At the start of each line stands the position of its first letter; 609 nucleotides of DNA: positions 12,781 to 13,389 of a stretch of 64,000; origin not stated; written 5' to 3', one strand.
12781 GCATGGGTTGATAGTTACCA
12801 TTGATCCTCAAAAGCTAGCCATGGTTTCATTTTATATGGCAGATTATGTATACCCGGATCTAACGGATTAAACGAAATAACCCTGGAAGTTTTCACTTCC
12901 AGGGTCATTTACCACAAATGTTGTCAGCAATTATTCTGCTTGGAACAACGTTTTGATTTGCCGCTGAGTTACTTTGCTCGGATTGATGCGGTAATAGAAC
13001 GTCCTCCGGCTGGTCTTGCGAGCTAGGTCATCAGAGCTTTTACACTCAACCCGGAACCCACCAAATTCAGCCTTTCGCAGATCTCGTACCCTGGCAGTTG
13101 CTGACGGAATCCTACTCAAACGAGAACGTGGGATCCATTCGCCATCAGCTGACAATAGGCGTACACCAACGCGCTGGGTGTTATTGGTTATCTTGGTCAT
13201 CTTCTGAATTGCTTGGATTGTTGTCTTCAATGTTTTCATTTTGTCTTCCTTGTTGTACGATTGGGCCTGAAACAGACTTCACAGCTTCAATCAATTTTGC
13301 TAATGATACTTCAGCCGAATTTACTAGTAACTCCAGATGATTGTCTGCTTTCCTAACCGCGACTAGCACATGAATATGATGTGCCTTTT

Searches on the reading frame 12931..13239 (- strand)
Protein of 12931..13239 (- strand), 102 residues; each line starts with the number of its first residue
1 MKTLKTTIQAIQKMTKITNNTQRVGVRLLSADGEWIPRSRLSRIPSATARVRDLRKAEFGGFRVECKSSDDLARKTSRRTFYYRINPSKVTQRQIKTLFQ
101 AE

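Call 7: search_protein_families(library=pfam, proteins=[window:12931-13239:-], max_evalue=1)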
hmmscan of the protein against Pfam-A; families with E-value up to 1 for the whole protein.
window:12931-13239:- (102 aa): 0 families

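Call 8: search_protein_families(library=phrogs, proteins=[window:12931-13239:-], max_evalue=0.1)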
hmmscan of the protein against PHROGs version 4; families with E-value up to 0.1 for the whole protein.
window:12931-13239:- (102 aa): 0 families

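Call 14: find_homologous_proteins(query=window:12931-13239:-, max_evalue=0.01)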
Query window:12931-13239:- (102 aa): 59 proteins with E <= 0.01 among 61 candidates.
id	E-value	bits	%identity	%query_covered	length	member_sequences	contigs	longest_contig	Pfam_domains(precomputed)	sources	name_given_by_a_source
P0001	1.0e-57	210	99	100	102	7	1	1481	-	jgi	jgi:hypothetical protein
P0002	9.2e-52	191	89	97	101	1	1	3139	-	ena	-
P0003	2.3e-50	186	89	100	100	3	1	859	-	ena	-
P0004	1.7e-48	180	83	100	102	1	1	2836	-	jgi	jgi:hypothetical protein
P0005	4.6e-47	176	84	99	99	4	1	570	-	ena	-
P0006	6.7e-47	175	84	100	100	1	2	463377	-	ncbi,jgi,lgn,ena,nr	ncbi:hypothetical protein M0R72_02615 [Candidatus Pacearchaeota archaeon]|jgi:hypothetical protein|n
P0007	7.0e-47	175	84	97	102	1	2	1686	-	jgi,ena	-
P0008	3.9e-46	173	83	100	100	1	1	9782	-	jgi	jgi:hypothetical protein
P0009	1.1e-45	171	82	100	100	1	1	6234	-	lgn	-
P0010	1.3e-45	171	80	99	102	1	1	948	-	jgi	jgi:hypothetical protein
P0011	2.4e-45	170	84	97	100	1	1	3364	-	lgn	-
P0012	2.5e-45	170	81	97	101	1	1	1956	-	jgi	jgi:hypothetical protein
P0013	4.3e-44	166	77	100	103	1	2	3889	-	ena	-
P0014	1.4e-43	164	77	100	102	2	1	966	-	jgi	jgi:hypothetical protein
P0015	2.7e-43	163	78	96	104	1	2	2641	-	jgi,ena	jgi:hypothetical protein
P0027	8.5e-40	152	67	94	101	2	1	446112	-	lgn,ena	-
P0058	2.8e-20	90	47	97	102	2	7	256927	-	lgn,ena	-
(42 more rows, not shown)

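Call 16: find_encoding_contigs(protein=P0006, flank=6000, max_places=3)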
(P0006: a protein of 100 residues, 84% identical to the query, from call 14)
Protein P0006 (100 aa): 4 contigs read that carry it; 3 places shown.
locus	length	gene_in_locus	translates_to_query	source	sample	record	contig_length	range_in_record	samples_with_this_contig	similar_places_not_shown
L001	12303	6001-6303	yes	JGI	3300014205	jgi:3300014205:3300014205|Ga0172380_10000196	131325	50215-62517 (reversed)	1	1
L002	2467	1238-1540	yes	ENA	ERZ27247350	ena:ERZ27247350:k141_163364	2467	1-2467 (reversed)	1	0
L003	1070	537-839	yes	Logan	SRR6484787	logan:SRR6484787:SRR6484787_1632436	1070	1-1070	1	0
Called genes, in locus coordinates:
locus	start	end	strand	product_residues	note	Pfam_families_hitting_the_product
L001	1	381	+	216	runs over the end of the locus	PF04542:Sigma70_r2 (weak), PF08281:Sigma70_r4_2 (faint)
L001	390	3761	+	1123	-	PF02867:Ribonuc_red_lgC, PF14890:Intein_splicing, PF13392:HNH_3, PF02867:Ribonuc_red_lgC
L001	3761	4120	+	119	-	-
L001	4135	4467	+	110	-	-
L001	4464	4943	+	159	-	-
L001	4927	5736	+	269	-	PF00557:Peptidase_M24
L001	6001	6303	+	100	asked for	-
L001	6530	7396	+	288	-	-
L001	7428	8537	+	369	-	-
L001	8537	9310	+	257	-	-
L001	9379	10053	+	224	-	-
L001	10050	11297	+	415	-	PF07992:Pyr_redox_2 (faint)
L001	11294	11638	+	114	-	-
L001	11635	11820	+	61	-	-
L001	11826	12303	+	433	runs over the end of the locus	PF24308:DUF7487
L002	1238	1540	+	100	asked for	-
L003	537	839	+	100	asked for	-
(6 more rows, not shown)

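Call 17: find_encoding_contigs(protein=P0027, flank=6000, max_places=2)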
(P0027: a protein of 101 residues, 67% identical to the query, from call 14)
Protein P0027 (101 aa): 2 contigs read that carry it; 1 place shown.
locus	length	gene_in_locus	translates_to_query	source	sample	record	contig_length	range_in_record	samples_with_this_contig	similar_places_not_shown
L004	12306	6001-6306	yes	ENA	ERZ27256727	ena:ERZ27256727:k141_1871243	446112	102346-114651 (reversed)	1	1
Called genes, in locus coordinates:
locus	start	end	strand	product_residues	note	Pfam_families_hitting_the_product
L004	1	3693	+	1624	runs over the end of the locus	PF13403:Hint_2, PF14890:Intein_splicing (faint), PF05204:Hom_end (faint), PF02867:Ribonuc_red_lgC, PF14528:LAGLIDADG_3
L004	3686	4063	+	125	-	-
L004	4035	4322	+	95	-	-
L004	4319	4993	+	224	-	-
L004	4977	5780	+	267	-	PF00557:Peptidase_M24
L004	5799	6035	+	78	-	-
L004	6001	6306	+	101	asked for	-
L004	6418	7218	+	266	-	-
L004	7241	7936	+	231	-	-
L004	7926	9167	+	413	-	PF01134:GIDA (faint), PF01266:DAO (faint), PF03486:HI0933_like (faint), PF07992:Pyr_redox_2 (faint)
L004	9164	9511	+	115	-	-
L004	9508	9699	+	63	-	-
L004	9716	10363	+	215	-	PF00929:RNase_T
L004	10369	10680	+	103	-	-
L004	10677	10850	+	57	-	-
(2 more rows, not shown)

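Call 18: find_encoding_contigs(protein=P0058, flank=6000, max_places=3)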
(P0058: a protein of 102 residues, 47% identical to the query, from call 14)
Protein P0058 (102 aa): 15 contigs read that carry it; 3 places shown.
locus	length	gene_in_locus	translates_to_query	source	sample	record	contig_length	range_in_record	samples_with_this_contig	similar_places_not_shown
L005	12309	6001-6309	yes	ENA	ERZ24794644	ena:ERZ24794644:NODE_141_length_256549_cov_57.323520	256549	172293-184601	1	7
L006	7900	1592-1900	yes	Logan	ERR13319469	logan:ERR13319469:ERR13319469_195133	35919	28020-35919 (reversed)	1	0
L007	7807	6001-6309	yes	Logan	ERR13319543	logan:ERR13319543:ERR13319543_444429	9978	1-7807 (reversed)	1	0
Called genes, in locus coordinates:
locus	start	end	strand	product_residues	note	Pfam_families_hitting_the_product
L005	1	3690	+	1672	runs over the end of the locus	PF02867:Ribonuc_red_lgC, PF14890:Intein_splicing, PF14528:LAGLIDADG_3 (faint), PF02867:Ribonuc_red_lgC, PF14890:Intein_splicing, PF12637:TSCPD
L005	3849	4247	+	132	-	-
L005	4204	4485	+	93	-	-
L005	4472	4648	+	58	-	-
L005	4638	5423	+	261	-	PF00557:Peptidase_M24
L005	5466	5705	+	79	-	-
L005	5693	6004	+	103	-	-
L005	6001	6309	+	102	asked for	-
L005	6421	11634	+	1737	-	-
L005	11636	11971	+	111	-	PF00383:dCMP_cyt_deam_1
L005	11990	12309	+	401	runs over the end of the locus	PF01134:GIDA (faint), PF03486:HI0933_like (faint), PF07992:Pyr_redox_2 (faint), PF13738:Pyr_redox_3 (faint)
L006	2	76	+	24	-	?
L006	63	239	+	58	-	-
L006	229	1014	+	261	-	PF00557:Peptidase_M24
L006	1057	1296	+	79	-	-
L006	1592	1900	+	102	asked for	-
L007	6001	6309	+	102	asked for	-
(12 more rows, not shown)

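Call 22: search_solved_structures(query=A1, max_evalue=10, show_alignments=2)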
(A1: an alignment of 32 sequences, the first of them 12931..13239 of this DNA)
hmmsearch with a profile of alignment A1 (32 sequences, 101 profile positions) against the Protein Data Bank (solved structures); distinct sequences matched with E-value up to 10: 4.
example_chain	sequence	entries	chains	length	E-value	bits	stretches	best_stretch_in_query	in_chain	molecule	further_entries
13bv_C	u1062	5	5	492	0.44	13.9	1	16-96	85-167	Beclin 1-associated autophagy-related key regulator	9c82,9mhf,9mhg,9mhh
9rx4_D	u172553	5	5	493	0.44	13.9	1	16-96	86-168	Beclin 1-associated autophagy-related key regulator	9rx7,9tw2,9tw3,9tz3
4p3g_A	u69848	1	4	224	1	12.7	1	10-48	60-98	Signal recognition particle subunit SRP68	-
7yw4_A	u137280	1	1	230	1.1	12.5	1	3-45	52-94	tRNA 2'-phosphotransferase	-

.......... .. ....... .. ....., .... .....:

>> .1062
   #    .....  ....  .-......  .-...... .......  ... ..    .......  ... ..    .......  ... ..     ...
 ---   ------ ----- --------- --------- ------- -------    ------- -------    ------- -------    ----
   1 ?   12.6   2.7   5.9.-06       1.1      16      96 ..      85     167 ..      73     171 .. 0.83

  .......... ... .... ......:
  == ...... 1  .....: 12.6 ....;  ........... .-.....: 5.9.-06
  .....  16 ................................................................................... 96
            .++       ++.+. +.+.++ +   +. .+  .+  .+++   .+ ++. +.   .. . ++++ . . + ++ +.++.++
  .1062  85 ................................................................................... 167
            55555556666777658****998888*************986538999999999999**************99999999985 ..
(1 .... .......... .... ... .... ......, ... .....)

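Call 24: find_related_loci(query=A1, collection=viral_contigs, flank=3000)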
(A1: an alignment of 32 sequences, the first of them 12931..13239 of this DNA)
Query A1 (102 aa) in viral_contigs; peptide patterns used: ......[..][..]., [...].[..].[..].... (x = any residue, [..] = any of these).
97 stretches matched a pattern; 19 encode a relative of the query (tblastn E <= 1e-3); 19 distinct loci.
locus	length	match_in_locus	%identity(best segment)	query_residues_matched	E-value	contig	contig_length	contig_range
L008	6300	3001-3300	84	1-102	9e-55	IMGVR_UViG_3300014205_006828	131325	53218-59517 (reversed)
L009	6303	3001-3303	68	1-99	1e-44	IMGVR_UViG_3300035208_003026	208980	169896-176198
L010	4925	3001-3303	68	1-99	1e-44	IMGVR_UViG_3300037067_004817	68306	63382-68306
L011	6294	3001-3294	67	4-99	1e-42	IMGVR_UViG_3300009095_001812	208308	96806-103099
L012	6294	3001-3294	59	1-99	4e-38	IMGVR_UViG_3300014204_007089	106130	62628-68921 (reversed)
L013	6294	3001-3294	59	1-99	4e-38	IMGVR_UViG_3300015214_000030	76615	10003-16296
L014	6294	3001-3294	55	4-100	3e-32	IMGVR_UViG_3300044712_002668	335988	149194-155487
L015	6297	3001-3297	53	3-101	1e-31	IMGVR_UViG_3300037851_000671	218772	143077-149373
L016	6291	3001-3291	52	3-99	3e-29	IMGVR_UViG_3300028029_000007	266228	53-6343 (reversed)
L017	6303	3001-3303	43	2-101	5e-23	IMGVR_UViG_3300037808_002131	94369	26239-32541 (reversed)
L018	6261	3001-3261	45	16-101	1e-21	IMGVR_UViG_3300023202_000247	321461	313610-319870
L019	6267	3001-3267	42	16-101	8e-21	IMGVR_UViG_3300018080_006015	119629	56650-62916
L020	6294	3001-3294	44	2-101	1e-20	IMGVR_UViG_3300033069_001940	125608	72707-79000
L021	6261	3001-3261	45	16-101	1e-21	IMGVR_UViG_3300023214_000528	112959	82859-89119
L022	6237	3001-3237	39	16-100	5e-13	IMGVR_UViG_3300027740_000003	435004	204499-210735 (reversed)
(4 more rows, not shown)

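Call 27: predict_structure(alignment_id=A1)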
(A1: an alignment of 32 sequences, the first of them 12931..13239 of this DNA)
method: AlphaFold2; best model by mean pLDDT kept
length: 102 residues; sequences in the alignment: 32
mean_pLDDT: 89.6   pTM: 0.80
mean pLDDT of the five models: 89.6, 88.2, 85.3, 83.8, 76.1
residues with pLDDT >= 90: 71; 70-90: 26; 50-70: 5; < 50: 0
segments of 3 or more residues with pLDDT < 50: none
pLDDT, mean of each block of 10 residues (from residue 1): 79 86 95 93 93 95 94 81 94 92 61
secondary structure, 60 per line:
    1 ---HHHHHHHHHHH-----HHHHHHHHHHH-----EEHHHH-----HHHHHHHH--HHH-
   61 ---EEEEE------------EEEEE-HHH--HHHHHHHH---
elements in order: H4-14 H20-30 H38-41 H47-54 E64-68 E81-85 H92-99

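Call 31: fold_search(model_id=the predicted structure, library=pdb)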
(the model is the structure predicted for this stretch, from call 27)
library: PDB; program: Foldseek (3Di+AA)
matches with E <= 10: 102; with E <= 0.001: 0
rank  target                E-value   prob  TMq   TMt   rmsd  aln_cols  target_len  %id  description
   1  4l9j_B                2.7e-01  0.66  0.47  0.37   5.5        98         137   14  Crystal structure of S. aureus MepR in DNA-binding conformation (released 2013-09-11)
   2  5h3r_B                2.9e-01  0.69  0.45  0.35   5.1        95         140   14  Crystal Structure of mutant MarR C80S from E.coli complexed with operator DNA (released 2017-08-02)
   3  4ld5_C                3.1e-01  0.72  0.50  0.38   5.6       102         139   12  Crystal structure of MepR Q18P mutant from multidrug resistant S. aureus clinical isolate (released 2013-09-11)
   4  5yhy                  3.3e-01  0.72  0.45  0.34   4.3        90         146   10  Structure of Lactococcus lactis ZitR, C30S mutant (released 2017-12-06)
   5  4ld5_A                4.2e-01  0.63  0.50  0.39   5.8       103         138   12  Crystal structure of MepR Q18P mutant from multidrug resistant S. aureus clinical isolate (released 2013-09-11)
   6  5gpy_A                5.1e-01  0.28  0.44  0.30   5.4       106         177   10  Crystal structure of the human TFIIE complex (released 2016-11-02)
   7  4ld5_E                6.6e-01  0.41  0.45  0.36   5.7        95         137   15  Crystal structure of MepR Q18P mutant from multidrug resistant S. aureus clinical isolate (released 2013-09-11)
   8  3l09_A                6.6e-01  0.16  0.38  0.19   6.5       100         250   17  Crystal structure of Putative transcriptional regulator (JANN_22DEC04_CONTIG27_REVISED_GENE3569) from Jannaschia sp. C (released 2010-01-12)
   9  5h3r_A                7.5e-01  0.41  0.46  0.35   7.0       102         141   13  Crystal Structure of mutant MarR C80S from E.coli complexed with operator DNA (released 2017-08-02)
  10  1s3j_A                7.5e-01  0.41  0.46  0.35   5.7        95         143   10  X-ray crystal structure of YusO protein from Bacillus subtilis (released 2004-04-13)
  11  3l09_B                8.0e-01  0.15  0.37  0.19   6.6       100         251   17  Crystal structure of Putative transcriptional regulator (JANN_22DEC04_CONTIG27_REVISED_GENE3569) from Jannaschia sp. C (released 2010-01-12)
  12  3l09_C                8.0e-01  0.15  0.37  0.19   6.5       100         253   17  Crystal structure of Putative transcriptional regulator (JANN_22DEC04_CONTIG27_REVISED_GENE3569) from Jannaschia sp. C (released 2010-01-12)
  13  7nvs_W                8.6e-01  0.20  0.41  0.27   5.6        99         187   13  RNA polymerase II core pre-initiation complex with closed promoter DNA in proximal position (released 2021-05-05)
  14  5yi0_A                1.0e+00  0.41  0.45  0.33   4.4        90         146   10  Structure of Lactococcus lactis ZitR, C30AH42A mutant (released 2017-12-06)
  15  3voe_B                1.0e+00  0.33  0.45  0.36   5.8        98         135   13  Crystal Structure of wild type MarR (apo form) from E.coli (released 2013-03-06)
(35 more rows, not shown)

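Call 36: find_related_loci(query=A1, collection=metagenome_contigs, flank=2500)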
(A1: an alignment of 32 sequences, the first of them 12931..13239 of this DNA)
Query A1 (102 aa) in metagenome_contigs; peptide patterns used: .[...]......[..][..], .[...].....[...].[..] (x = any residue, [..] = any of these).
206 stretches matched a pattern; 52 encode a relative of the query (tblastn E <= 1e-3); 52 distinct loci.
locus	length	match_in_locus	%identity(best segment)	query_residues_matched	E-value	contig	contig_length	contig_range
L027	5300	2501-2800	87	1-102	3e-56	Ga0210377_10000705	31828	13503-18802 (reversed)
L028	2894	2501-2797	87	1-101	4e-56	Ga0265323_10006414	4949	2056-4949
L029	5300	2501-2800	84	1-102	1e-54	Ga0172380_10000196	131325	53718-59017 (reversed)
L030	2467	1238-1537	84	1-102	7e-55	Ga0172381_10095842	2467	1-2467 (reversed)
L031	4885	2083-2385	75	1-102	2e-49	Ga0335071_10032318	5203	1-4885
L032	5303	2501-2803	68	1-99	2e-44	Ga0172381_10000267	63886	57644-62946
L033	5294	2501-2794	67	4-99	2e-42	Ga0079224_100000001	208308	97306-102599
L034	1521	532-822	67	2-99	3e-43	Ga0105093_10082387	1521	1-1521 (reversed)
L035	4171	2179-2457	68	7-99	2e-41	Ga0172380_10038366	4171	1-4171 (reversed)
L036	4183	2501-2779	68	7-99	2e-41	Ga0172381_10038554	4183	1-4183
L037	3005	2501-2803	67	2-102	1e-41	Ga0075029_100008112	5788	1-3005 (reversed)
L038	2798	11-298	64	2-99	2e-40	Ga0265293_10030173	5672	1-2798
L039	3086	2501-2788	64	2-99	4e-40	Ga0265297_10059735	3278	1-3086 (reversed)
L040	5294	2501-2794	59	1-99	7e-38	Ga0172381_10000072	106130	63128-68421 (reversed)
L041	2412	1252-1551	58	2-101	2e-37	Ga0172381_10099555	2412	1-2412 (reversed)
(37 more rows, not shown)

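Call 43: search_protein_families(library=pfam, alignment_id=A1, max_evalue=1)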
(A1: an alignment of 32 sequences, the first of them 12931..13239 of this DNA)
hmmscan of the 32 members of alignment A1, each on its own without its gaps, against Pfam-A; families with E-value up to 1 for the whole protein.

A. member 1, window:12931-13239:- (102 aa): 0 families

B. families by the number of members that match (of 32 scanned): 6 families
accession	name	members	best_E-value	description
PF25713.1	N4_GP8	2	0.034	Bacteriophage N4 DNA replication inhibitor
PF14275.11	DUF4362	2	0.098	Domain of unknown function (DUF4362)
PF21696.3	TECR_N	1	0.035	TECR, ubiquitin-like domain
PF12840.13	HTH_20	1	0.095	Helix-turn-helix domain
PF00045.24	Hemopexin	1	0.19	Hemopexin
PF16260.11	DUF4914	1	0.2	Domain of unknown function (DUF4914)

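Call 44: search_protein_families(library=padloc, proteins=[window:12931-13239:-], max_evalue=1)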
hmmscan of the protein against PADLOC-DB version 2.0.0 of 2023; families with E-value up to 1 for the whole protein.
window:12931-13239:- (102 aa): 0 families

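Call 45: search_protein_families(library=ncbifam, proteins=[window:12931-13239:-], max_evalue=1)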
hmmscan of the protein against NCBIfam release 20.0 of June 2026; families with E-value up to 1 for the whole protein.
window:12931-13239:- (102 aa): 0 families

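Call 54: search_protein_representatives(alignment_id=A1)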
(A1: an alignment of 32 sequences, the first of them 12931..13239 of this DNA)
Query: 32 sequences, 101 profile positions. Proteins with E-value up to 0.001 (for the whole library): 96; up to 1e-10: 65; up to 1e-30: 7. The best 96 are listed.
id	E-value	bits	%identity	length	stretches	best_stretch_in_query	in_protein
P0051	6.0e-36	138.7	-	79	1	23-100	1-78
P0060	1.4e-34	134.2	-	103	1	4-100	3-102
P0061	4.3e-34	132.7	-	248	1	3-100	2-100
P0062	2.2e-33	130.4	-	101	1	3-100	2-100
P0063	9.9e-33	128.3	-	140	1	3-99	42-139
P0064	1.1e-32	128.2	-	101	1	2-99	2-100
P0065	7.3e-31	122.3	-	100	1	3-98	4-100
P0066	1.3e-30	121.6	-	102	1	2-99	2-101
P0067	2.3e-30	120.7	-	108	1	2-99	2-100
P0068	1.2e-28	115.2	-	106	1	1-99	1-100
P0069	3.2e-28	113.8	-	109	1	2-99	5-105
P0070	2.6e-27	110.9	-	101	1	3-99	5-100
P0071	5.4e-27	109.9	-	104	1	2-99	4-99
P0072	7.3e-27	109.5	-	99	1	4-98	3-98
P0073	1.6e-26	108.4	-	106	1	2-99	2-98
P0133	2.3e-07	46.9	-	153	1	7-99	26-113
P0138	9.5e-07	44.9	-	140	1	14-99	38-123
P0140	1.5e-06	44.3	-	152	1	11-70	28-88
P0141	3.9e-06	43.0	-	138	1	14-67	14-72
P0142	8.1e-06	41.9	-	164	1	13-97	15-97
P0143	2.2e-05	40.6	-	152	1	11-67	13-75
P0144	2.9e-05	40.1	-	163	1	14-97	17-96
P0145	3.0e-05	40.1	-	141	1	10-68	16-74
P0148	1.9e-04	37.6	-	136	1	13-69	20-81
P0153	5.6e-04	36.0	-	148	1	14-68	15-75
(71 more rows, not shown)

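Call 55: search_protein_families(library=pfam, proteins=[P0133, P0138, P0140, P0141, P0142, P0143, P0144, P0145, P0148, P0153], max_evalue=0.01)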
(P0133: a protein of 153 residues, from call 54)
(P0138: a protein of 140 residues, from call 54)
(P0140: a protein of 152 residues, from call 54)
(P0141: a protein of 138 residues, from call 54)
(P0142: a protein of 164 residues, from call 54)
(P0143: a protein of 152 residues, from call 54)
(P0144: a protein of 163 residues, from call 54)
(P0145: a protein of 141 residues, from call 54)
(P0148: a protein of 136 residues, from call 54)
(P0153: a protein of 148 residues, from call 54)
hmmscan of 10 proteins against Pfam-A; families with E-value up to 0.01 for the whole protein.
P0133 (153 aa): 0 families

P0138 (140 aa): 0 families

P0140 (152 aa): 0 families

P0141 (138 aa): 0 families

P0142 (164 aa): 0 families

P0143 (152 aa): 0 families

P0144 (163 aa): 0 families

P0145 (141 aa): 0 families

P0148 (136 aa): 0 families

P0153 (148 aa): 0 families
